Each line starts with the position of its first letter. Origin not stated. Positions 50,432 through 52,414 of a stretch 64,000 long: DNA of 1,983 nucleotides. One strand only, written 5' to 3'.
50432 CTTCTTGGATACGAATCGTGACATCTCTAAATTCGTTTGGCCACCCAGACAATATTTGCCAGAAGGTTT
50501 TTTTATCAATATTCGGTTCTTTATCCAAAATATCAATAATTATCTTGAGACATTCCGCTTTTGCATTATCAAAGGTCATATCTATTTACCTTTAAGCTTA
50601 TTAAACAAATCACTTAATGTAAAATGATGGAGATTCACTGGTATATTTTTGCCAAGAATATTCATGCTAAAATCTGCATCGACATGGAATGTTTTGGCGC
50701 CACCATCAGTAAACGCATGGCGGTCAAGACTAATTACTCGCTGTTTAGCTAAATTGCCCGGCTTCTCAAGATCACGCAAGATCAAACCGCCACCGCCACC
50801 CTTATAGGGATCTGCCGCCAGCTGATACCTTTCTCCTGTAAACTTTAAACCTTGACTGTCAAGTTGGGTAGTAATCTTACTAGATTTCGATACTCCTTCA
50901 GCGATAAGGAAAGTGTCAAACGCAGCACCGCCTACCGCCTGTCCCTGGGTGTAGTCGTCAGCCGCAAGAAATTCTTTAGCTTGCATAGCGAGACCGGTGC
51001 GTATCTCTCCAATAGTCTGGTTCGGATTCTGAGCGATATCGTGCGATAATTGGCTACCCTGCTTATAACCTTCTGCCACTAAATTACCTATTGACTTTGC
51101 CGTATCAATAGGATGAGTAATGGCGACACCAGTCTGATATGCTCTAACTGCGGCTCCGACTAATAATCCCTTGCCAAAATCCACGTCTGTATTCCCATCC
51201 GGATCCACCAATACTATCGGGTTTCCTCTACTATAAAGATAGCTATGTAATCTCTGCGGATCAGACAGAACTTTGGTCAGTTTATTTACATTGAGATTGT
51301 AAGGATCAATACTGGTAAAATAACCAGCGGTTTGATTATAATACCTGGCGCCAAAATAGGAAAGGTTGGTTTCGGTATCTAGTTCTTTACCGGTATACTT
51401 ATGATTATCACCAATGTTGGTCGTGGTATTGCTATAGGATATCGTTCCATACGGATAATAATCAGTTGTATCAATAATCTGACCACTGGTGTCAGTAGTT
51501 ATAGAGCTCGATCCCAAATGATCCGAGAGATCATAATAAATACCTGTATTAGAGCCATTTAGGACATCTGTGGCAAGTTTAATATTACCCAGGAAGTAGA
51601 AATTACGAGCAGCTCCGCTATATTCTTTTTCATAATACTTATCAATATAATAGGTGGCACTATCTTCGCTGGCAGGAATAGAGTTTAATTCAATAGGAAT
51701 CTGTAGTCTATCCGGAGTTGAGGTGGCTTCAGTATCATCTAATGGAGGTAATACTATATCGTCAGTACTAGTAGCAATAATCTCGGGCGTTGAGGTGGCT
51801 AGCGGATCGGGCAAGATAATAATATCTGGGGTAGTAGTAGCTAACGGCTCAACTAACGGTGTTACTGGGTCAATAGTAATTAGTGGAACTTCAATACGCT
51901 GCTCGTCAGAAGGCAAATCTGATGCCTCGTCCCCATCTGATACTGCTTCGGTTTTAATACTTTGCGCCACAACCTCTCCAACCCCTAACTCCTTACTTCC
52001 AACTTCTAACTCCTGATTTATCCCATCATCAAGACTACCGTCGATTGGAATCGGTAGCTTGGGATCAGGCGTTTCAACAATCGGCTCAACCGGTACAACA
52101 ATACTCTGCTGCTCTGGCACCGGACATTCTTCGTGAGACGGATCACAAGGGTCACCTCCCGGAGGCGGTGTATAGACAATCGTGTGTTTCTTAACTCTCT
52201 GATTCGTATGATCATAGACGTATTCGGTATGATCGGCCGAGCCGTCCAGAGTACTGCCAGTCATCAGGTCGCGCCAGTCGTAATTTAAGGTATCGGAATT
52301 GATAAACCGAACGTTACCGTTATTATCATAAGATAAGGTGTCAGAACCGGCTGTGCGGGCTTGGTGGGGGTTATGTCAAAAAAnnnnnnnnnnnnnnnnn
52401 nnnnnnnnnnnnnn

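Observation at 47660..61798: Rhs/YD-repeat polymorphic toxin locus with three orphan C-terminal toxin cassettes, each followed by a small gene, in an otherwise streamlined genome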

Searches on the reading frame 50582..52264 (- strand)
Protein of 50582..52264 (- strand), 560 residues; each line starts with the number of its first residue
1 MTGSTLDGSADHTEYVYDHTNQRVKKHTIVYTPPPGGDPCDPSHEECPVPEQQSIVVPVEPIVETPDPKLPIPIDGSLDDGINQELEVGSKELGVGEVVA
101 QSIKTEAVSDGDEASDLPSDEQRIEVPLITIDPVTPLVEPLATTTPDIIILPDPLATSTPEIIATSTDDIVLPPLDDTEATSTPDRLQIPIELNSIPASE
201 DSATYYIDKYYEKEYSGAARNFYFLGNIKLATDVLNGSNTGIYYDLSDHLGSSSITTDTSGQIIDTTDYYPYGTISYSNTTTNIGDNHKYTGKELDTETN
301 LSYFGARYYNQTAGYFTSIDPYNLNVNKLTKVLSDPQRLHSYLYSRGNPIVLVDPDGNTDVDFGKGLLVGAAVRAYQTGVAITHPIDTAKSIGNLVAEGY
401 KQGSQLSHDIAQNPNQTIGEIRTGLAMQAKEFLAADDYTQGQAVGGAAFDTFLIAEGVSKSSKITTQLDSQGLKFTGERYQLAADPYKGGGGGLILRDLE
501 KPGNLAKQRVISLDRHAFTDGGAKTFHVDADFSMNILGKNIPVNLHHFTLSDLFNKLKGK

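Call 4: search_protein_families(library=pfam, proteins=[window:50582-52264:-], max_evalue=0.01)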
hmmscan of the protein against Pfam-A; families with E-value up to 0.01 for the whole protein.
window:50582-52264:- (560 aa): 0 families

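Call 5: search_protein_families(library=ncbifam, proteins=[window:50582-52264:-], max_evalue=0.01)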
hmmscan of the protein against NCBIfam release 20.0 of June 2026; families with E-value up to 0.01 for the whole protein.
window:50582-52264:- (560 aa): 1 family
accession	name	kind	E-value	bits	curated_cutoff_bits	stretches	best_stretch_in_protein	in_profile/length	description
TIGR03696.1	Rhs_assc_core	domain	2.9e-15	56.5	32.5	1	269-357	1-75/76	RHS repeat-associated core domain-containing protein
